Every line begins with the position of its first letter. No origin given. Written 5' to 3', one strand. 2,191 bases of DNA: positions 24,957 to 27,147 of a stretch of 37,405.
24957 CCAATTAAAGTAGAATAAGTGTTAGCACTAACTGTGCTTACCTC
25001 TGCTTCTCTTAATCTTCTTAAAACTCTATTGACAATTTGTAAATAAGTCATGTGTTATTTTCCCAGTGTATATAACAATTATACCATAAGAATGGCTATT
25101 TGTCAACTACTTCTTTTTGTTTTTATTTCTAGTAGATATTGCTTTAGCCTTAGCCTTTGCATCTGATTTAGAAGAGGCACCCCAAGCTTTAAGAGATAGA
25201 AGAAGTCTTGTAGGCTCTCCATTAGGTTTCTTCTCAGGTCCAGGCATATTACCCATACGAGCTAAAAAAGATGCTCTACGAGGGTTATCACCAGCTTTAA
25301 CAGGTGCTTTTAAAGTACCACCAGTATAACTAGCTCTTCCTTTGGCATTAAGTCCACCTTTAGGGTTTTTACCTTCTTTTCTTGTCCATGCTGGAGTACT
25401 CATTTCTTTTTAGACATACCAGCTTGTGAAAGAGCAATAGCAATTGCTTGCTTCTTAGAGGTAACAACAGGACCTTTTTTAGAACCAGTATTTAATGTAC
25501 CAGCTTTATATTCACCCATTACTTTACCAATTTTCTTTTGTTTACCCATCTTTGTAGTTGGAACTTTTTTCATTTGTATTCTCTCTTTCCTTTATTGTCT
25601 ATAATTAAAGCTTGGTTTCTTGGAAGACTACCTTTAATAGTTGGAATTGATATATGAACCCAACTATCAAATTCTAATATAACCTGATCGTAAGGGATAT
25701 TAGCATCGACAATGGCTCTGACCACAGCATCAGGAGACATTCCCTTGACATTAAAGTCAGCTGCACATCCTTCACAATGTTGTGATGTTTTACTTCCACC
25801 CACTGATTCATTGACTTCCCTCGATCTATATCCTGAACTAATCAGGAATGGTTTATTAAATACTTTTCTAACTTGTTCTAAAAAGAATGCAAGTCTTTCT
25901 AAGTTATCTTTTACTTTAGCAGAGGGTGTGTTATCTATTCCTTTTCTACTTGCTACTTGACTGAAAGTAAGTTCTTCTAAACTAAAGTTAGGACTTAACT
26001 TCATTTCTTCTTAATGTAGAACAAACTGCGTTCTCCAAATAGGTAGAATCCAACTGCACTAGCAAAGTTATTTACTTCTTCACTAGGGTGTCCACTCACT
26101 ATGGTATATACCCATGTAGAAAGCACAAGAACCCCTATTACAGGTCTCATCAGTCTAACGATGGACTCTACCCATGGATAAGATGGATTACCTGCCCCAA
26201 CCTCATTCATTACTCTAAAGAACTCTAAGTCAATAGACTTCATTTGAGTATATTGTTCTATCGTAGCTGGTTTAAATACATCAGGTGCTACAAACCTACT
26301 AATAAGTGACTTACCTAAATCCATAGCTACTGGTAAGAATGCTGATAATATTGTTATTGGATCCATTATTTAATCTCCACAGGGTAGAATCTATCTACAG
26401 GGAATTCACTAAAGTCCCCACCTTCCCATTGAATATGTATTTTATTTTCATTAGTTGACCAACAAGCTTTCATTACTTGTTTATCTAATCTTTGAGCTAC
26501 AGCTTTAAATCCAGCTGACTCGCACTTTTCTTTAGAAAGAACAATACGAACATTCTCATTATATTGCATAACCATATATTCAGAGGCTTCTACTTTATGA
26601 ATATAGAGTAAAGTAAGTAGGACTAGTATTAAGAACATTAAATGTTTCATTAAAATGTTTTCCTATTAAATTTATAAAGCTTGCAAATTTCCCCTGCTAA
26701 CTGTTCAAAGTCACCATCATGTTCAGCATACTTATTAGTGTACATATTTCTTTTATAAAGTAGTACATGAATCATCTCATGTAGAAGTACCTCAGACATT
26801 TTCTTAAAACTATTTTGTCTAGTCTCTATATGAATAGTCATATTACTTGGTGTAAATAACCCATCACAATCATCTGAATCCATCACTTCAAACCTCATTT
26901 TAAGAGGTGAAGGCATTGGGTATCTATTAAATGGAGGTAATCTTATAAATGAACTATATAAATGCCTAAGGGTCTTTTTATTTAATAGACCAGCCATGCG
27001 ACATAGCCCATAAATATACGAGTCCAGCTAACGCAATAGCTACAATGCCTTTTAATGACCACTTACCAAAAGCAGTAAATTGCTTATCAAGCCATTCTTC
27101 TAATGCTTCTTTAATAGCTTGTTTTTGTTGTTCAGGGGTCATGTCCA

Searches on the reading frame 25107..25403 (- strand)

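Call 59: search_protein_families(library=phrogs, proteins=[window:25107-25403:-], max_evalue=0.001)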
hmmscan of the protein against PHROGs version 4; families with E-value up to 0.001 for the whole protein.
window:25107-25403:- (98 aa): 8 families
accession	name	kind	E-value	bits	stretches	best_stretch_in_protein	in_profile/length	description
phrog_4689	-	unknown function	7.9e-28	97.9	1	2-75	18-98/99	-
phrog_727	-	unknown function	4.6e-16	60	1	5-87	352-440/450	-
phrog_3477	-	unknown function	2.9e-15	56.8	1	4-74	850-926/928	-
phrog_11180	-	unknown function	3.9e-14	54.3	1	4-74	62-139/141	-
phrog_10538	-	unknown function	8.6e-14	53.1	1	4-75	79-155/156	-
phrog_30733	-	unknown function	3.1e-13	50.8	1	2-54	255-311/336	-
phrog_28131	-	unknown function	1.3e-10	42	1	4-74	296-370/372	-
phrog_10346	-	unknown function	4.1e-07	30.2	1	8-74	449-523/525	-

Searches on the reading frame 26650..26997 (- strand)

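Call 19: search_protein_families(library=pfam, proteins=[window:26650-26997:-], max_evalue=0.01)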
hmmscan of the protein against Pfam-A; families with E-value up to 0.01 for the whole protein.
window:26650-26997:- (115 aa): 1 family
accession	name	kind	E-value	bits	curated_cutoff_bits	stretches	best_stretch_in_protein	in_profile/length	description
PF10263.15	SprT-like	-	3.8e-06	27.1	25.6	1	61-107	55-98/108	SprT-like family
